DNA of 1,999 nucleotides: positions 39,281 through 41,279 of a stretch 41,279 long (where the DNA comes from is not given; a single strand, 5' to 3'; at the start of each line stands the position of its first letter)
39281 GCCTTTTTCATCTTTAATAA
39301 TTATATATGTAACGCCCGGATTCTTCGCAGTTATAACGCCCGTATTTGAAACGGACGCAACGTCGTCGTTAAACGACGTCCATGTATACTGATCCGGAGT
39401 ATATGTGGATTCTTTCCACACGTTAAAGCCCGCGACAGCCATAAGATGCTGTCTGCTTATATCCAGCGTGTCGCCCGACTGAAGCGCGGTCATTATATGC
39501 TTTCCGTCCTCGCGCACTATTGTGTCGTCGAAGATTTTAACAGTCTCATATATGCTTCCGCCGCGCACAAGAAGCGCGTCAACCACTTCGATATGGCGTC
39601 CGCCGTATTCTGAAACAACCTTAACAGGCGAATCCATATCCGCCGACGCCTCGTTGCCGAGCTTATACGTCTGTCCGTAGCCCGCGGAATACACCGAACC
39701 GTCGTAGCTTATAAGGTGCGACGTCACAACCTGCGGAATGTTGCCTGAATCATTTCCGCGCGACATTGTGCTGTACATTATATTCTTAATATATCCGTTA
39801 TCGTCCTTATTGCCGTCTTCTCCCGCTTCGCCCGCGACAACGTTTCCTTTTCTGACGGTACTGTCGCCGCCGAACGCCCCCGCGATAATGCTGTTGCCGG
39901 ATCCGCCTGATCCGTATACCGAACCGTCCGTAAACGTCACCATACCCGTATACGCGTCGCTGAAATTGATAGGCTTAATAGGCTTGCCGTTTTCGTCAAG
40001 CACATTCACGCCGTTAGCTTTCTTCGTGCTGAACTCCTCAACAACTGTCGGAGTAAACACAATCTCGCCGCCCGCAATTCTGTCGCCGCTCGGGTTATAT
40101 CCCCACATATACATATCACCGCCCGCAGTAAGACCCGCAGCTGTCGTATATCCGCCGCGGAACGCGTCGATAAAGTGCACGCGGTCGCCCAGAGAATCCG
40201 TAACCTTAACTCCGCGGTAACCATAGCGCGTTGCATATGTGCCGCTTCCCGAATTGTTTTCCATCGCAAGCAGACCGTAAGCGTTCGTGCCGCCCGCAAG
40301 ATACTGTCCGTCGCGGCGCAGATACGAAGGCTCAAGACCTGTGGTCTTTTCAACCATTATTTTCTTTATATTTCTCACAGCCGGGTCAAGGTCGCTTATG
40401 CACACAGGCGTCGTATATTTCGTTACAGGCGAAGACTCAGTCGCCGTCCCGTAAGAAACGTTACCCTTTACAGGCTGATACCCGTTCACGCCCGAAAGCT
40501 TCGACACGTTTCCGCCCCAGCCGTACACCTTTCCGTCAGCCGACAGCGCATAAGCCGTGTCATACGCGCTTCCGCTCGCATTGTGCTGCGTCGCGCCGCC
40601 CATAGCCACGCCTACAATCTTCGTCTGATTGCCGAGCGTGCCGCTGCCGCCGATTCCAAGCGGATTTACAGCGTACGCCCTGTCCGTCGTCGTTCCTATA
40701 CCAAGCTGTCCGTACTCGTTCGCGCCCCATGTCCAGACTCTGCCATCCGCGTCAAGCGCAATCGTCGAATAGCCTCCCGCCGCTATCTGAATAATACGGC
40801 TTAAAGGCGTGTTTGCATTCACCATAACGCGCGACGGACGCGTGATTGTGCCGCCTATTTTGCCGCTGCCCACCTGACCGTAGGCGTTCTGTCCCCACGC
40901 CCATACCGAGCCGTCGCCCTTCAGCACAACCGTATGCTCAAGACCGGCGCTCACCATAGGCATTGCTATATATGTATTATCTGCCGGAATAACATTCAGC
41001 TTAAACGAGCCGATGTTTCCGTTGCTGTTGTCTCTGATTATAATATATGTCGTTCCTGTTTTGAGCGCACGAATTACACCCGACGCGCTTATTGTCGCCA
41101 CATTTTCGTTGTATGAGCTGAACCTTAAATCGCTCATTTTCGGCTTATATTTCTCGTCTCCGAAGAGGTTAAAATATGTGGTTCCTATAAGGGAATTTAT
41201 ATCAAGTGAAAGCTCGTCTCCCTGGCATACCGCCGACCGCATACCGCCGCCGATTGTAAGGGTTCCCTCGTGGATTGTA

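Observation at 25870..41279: Ten consecutive Big_2 + seven-bladed RCC1-like propeller modules (about 70 blades) in one polypeptide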

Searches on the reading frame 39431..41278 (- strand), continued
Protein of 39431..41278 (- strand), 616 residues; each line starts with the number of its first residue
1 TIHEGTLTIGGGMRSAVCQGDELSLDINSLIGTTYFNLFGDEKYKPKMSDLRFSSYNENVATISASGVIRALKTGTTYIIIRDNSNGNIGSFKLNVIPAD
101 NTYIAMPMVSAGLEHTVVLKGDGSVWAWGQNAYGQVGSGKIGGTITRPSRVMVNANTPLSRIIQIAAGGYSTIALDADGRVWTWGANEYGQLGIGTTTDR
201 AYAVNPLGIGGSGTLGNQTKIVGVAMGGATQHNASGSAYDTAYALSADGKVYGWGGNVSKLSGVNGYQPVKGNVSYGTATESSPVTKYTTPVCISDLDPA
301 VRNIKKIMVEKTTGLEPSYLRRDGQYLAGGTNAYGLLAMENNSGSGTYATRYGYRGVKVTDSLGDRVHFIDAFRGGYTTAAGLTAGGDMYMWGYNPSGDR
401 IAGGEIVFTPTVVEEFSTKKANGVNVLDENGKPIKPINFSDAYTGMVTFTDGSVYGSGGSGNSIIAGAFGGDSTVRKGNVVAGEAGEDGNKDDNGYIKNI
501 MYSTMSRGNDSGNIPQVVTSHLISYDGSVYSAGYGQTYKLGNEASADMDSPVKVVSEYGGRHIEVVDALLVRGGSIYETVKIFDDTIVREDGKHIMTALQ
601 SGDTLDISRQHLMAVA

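Call 18: find_related_loci(query=window:39431-41278:-, collection=metagenome_contigs, flank=10000)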
Query window:39431-41278:- (616 aa) in metagenome_contigs; peptide patterns used: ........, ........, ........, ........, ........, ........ (x = any residue, [..] = any of these).
55 stretches matched a pattern; 27 encode a relative of the query (tblastn E <= 1e-3); 27 distinct loci.
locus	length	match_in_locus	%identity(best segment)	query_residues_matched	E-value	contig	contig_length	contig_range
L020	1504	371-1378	37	71-399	1e-23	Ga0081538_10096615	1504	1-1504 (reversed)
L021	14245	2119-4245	30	98-399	1e-22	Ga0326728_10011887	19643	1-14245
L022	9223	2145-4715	31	39-554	1e-22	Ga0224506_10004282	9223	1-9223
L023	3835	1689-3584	29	9-414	8e-21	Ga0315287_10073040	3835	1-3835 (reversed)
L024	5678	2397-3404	39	71-399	8e-21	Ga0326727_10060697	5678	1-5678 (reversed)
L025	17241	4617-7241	29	69-554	3e-19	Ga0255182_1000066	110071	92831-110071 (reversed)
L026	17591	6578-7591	41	15-393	2e-20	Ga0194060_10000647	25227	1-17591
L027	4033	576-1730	44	97-249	2e-18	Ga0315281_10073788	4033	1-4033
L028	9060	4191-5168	29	116-398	4e-18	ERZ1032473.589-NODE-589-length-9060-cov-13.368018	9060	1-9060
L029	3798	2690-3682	33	98-399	8e-18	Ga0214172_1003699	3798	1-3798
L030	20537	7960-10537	30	11-421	2e-20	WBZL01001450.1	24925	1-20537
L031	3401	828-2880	36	71-459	1e-17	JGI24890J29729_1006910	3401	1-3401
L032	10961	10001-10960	27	116-398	4e-17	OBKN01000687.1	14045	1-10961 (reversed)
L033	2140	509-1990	35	39-587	5e-17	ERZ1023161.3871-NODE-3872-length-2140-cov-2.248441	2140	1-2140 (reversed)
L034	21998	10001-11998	28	59-408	2e-16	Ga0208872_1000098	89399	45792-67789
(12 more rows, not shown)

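Call 73: predict_structure(alignment_id=A4)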
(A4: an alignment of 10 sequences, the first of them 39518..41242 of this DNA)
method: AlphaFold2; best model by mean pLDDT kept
length: 575 residues; sequences in the alignment: 10
mean_pLDDT: 64.2   pTM: 0.76
mean pLDDT of the five models: 64.2, 64.0, 63.0, 57.5, 55.6
residues with pLDDT >= 90: 38; 70-90: 240; 50-70: 130; < 50: 167
segments of 3 or more residues with pLDDT < 50: 218-224, 246-273, 319-341, 385-392, 408-422, 429-431, 447-468, 470-478, 480-482, 497-503, 546-575
pLDDT, mean of each block of 10 residues (from residue 1): 75 67 53 74 82 89 80 75 79 83 86 90 87 89 86 88 90 85 63 73 69 68 60 87 60 33 29 61 80 73 70 64 40 36 55 62 70 72 52 58 53 38 49 60 52 34 39 45 61 56 61 78 73 74 53 28 32 28
secondary structure, 60 per line:
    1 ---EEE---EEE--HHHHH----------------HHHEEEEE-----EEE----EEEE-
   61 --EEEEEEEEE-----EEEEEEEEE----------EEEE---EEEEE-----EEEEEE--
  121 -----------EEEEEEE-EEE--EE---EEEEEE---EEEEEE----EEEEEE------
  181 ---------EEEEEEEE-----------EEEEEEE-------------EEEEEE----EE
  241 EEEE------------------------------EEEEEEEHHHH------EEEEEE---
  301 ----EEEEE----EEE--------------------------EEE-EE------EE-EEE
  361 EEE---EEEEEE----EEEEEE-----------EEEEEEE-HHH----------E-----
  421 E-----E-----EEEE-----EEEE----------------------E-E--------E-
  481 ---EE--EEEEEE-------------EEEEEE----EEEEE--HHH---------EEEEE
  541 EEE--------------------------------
elements in order: E4-6 E10-12 H15-19 E39-43 E49-51 E56-59 E63-71 E77-85 E96-99 E103-107 E113-118 E132-138 E140-142 E150-155 E159-164 E169-174 E190-197 E209-215 E229-234 E239-244 E275-281 H282-285 E292-297 E305-309 E314-316 E343-345 E358-363 E367-372 E377-382 E394-400 E433-436 E442-445 E488-493 E507-512 E517-521 E536-543

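Call 75: fold_search(model_id=the predicted structure, library=pdb)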
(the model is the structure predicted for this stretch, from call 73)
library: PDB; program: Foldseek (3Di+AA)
matches with E <= 10: 1453; with E <= 0.001: 268
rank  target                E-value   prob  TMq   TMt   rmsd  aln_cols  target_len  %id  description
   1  4dnw_A                1.1e-23  1.00  0.55  0.82   4.2       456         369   18  Crystal structure of UVB-resistance protein UVR8 (released 2012-03-07)
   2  6dd7_A                2.9e-23  1.00  0.54  0.81   4.3       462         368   18  Crystal structure of plant UVB photoreceptor UVR8 from in situ serial Laue diffraction (released 2018-07-18)
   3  4d9s_A                3.2e-23  1.00  0.53  0.77   4.5       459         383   19  Crystal structure of Arabidopsis thaliana UVR8 (UV Resistance locus 8) (released 2012-04-04)
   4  6xzl                  5.3e-23  1.00  0.53  0.79   4.8       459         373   18  Arabidopsis UV-B photoreceptor UVR8 mutant D96N D107N (released 2021-01-13)
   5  4nc4_A                5.6e-23  1.00  0.53  0.80   4.5       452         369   18  Crystal structure of photoreceptor AtUVR8 mutant W285F and light-induced structural changes at 120K (released 2016-10-26)
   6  8gqe_B                7.3e-23  1.00  0.53  0.76   4.8       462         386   19  Crystal structure of the W285A mutant of UVR8 in complex with RUP2 (released 2022-09-14)
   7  6xzm_A                8.2e-23  1.00  0.53  0.80   4.4       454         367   18  Arabidopsis UV-B photoreceptor UVR8 mutant D96N D107N W285A (released 2021-01-13)
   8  4dnw_B                8.2e-23  1.00  0.54  0.80   5.1       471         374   19  Crystal structure of UVB-resistance protein UVR8 (released 2012-03-07)
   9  4dnu                  8.6e-23  1.00  0.54  0.80   4.7       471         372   19  Crystal structure of the W285A mutant of UVB-resistance protein UVR8 (released 2012-03-07)
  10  4dnv_B                1.0e-22  1.00  0.53  0.81   4.1       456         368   19  Crystal structure of the W285F mutant of UVB-resistance protein UVR8 (released 2012-03-07)
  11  4d9s_B                3.6e-22  1.00  0.54  0.79   4.2       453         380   18  Crystal structure of Arabidopsis thaliana UVR8 (UV Resistance locus 8) (released 2012-04-04)
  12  4dnv_A                4.2e-22  1.00  0.53  0.80   4.4       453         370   18  Crystal structure of the W285F mutant of UVB-resistance protein UVR8 (released 2012-03-07)
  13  6xzn_A                6.2e-22  1.00  0.54  0.82   4.2       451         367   18  Arabidopsis UV-B photoreceptor UVR8 mutant G101S W285A (released 2021-01-13)
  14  6xzn_B                8.6e-22  1.00  0.52  0.80   4.4       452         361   18  Arabidopsis UV-B photoreceptor UVR8 mutant G101S W285A (released 2021-01-13)
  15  7vgg_B                3.8e-21  1.00  0.54  0.79   8.0       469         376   19  Cryo-EM structure of Ultraviolet-B activated UVR8 in complex with COP1 (released 2022-05-04)
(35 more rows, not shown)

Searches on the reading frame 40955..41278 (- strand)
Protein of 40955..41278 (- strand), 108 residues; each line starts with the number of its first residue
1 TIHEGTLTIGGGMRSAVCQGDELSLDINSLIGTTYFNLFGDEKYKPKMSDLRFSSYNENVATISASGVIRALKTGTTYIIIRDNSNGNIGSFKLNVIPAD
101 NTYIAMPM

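Call 76: search_solved_structures(query=A1, max_evalue=1)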
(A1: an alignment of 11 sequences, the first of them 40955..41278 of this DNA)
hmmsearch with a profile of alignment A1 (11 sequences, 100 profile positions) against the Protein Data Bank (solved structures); distinct sequences matched with E-value up to 1: 30.
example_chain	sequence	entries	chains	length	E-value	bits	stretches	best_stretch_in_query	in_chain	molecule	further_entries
9cuy_c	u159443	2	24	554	7.5e-09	38.7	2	26-93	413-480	Short tail fiber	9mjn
9hcj_10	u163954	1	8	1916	6.5e-08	35.7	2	31-92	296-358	Nucleoporin 210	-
7z47_G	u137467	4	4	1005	6.4e-07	32.5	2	39-88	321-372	Surface protein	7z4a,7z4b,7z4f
9ifo_A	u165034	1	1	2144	1.6e-06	31.2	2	25-86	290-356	Teneurin-Like Protein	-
9pt5_A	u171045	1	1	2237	2.2e-06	30.8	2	25-86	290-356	Teneurin-like protein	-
7x30_P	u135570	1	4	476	3.3e-06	30.2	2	10-83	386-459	Hoc-like protein ORF90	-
8s83_A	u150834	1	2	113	2.4e-05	27.5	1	11-84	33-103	S-layer protein sap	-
8gyr_A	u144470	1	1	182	0.0001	25.4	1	30-87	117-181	Leptospira Immunoglobulin-like protein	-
8gyr_B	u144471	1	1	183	0.00011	25.3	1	31-87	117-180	LigA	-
1e5u_I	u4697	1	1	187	0.00012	25.2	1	38-79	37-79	INTIMIN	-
1f00_I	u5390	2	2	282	0.00025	24.2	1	38-79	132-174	INTIMIN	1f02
6n1a_A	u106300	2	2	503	0.0021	21.2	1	37-93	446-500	Carbohydrate-binding protein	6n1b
2zwk_A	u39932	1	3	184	0.003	20.7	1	40-86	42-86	Intimin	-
4uid_A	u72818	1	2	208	0.003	20.7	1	37-80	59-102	SURFACE LAYER PROTEIN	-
2zqk_A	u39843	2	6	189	0.0032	20.6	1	40-86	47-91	Intimin | Intimin adherence protein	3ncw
2mog_A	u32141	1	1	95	0.018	18.2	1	33-81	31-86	Bacterial Ig-like domain, group 2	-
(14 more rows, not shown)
